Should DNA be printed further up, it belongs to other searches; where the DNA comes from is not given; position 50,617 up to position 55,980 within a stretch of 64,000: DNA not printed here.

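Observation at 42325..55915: About 13.5 kb of three giant co-directional genes wedged between prfB and lysS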

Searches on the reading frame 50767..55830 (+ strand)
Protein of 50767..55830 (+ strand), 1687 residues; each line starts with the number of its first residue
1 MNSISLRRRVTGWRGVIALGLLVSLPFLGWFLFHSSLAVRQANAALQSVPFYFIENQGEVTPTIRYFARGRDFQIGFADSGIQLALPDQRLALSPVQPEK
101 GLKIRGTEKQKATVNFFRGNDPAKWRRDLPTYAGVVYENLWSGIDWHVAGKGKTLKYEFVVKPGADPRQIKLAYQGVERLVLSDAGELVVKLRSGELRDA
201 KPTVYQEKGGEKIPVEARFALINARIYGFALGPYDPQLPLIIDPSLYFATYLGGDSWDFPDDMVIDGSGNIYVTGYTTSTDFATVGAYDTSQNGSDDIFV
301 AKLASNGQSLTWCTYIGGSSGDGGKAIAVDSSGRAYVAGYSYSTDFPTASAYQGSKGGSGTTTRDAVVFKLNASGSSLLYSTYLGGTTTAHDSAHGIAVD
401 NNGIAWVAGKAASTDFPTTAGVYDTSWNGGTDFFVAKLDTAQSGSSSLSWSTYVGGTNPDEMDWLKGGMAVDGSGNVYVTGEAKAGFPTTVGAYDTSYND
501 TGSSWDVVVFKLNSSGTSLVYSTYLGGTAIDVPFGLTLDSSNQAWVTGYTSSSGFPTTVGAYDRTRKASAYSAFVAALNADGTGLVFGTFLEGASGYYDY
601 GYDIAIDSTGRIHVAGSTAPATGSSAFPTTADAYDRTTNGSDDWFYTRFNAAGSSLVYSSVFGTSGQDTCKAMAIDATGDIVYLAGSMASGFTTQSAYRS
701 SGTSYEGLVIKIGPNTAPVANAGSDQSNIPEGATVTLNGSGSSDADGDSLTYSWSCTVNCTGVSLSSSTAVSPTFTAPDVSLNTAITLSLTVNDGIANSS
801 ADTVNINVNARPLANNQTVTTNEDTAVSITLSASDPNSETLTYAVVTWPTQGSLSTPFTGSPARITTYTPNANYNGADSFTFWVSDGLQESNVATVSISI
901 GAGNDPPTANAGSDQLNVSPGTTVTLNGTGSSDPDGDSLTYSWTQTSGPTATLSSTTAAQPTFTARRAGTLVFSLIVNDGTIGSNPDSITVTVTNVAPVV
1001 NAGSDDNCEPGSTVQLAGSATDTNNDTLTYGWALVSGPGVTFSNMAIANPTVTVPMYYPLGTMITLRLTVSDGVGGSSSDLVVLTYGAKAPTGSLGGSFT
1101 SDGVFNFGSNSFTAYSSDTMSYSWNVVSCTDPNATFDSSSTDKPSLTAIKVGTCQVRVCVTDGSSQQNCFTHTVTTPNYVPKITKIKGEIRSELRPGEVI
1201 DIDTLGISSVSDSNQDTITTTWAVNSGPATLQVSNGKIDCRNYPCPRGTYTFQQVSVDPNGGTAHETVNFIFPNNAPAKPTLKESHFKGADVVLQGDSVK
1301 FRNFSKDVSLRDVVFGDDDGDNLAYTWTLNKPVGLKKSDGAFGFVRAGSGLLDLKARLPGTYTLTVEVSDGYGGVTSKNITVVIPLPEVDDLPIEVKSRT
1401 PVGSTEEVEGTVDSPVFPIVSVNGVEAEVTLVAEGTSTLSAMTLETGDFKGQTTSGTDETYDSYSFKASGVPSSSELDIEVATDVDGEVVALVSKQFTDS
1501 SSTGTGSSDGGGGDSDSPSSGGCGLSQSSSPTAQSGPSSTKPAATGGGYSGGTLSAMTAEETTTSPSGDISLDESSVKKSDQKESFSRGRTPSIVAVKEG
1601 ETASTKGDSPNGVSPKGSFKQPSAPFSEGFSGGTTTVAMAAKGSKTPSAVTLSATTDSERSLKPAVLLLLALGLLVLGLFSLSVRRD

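Call 4: search_protein_families(library=pfam, proteins=[window:50767-55830:+], max_evalue=0.1)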
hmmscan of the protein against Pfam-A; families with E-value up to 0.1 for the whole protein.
window:50767-55830:+ (1687 aa): 10 families
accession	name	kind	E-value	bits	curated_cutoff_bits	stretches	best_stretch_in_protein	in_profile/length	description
PF25778.1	DUF7948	-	6.2e-54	183.7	27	1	53-244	1-213/214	Domain of unknown function (DUF7948)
PF22352.2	K319L-like_PKD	-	3.2e-49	165.3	27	5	911-993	1-84/84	K319L-like, PKD domain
PF06739.17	SBBP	-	5.7e-36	122.6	20.5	6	312-347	2-38/38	Beta-propeller repeat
PF17963.7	Big_9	-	2.5e-32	112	23.6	5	809-898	1-88/89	Bacterial Ig domain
PF18911.6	PKD_4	-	1.1e-17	64.3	27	3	904-993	1-85/85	PKD domain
PF17892.7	Cadherin_5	-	6.2e-16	58.5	26.5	3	808-900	1-97/98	Cadherin-like domain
PF21027.3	Sde0182_C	-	3.3e-14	53.7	27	2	923-951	1-29/83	Cellulose-binding protein Sde0182, C-terminal domain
PF17803.7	Cadherin_4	-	1.3e-12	48.5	25.1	3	803-855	4-62/71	Bacterial cadherin-like domain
PF00801.26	PKD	-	1.5e-11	44.6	23.5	3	1309-1377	24-74/80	PKD domain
PF16184.11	Cadherin_3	-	0.005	17.3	25.5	0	816-900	6-106/106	Cadherin-like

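Call 5: search_protein_families(library=ncbifam, proteins=[window:50767-55830:+], max_evalue=0.1)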
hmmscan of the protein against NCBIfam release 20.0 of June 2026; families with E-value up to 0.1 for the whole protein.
window:50767-55830:+ (1687 aa): 4 families
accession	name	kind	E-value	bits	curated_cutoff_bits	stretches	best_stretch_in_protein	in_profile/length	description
NF038112.1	myxo_dep_M36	subfamily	5.9e-76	255.7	1500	2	903-1231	1186-1519/1604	myxosortase-dependent M36 family metallopeptidase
NF038111.1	rhom_dep_M36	equivalog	2.2e-37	128.1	1700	3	904-999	1184-1281/1315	rhombosortase-dependent M36 family metallopeptidase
NF012211.1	tand_rpt_95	domain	8.9e-22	76.9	90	3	820-911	1-95/98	tandem-95 repeat protein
NF047494.1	Lepto_SBBP_lipo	equivalog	1.6e-18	66.6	400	2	377-711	56-344/466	SBBP repeat beta-propeller lipoprotein, LipL53 family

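Call 6: search_protein_families(library=padloc, proteins=[window:50767-55830:+], max_evalue=0.1)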
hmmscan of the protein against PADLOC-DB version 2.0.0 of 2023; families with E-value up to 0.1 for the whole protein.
window:50767-55830:+ (1687 aa): 0 families
